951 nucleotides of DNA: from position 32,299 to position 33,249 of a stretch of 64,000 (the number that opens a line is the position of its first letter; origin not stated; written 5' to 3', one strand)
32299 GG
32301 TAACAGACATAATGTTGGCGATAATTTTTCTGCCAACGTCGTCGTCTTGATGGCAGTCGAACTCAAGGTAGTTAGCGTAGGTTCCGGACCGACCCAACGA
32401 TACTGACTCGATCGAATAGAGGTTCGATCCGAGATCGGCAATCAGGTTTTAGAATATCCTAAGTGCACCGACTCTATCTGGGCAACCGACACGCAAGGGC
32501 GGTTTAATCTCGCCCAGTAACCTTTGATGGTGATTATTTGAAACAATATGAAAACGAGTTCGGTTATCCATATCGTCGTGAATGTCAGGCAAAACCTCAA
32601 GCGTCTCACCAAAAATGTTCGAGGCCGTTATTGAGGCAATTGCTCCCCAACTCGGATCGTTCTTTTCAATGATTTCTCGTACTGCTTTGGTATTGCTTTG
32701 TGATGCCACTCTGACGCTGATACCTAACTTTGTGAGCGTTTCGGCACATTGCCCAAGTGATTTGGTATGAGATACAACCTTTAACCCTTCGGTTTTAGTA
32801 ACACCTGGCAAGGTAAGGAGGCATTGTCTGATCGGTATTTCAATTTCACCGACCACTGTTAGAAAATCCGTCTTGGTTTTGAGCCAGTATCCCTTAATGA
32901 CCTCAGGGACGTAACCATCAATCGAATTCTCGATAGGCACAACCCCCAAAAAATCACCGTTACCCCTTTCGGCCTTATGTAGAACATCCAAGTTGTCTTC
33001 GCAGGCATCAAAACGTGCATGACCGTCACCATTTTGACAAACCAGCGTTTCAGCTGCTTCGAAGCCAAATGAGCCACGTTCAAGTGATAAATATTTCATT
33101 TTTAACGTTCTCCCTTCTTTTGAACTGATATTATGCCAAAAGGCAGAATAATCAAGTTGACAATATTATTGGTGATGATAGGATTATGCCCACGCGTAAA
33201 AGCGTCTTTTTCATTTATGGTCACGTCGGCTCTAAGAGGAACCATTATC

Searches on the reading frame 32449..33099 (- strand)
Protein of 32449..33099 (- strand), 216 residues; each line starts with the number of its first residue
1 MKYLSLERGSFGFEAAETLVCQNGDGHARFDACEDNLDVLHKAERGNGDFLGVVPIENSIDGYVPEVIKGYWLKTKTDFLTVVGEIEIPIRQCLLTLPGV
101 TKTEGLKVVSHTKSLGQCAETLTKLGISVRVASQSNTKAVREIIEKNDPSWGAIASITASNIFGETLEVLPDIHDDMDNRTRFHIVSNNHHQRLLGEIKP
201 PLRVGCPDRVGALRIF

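Call 21: search_protein_families(library=pfam, proteins=[window:32452-33099:-], max_evalue=0.01)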
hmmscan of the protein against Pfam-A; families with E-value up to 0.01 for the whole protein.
window:32452-33099:- (216 aa): 1 family
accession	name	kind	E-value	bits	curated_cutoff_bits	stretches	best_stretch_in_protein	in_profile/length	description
PF00800.23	PDT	-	1.8e-30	106.5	25.2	1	8-189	7-179/181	Prephenate dehydratase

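Call 53: find_encoding_contigs(protein=window:32449-33099:-, flank=5000, max_places=4)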
Protein window:32449-33099:- (216 aa): no gene with exactly this product is on record in the collection.
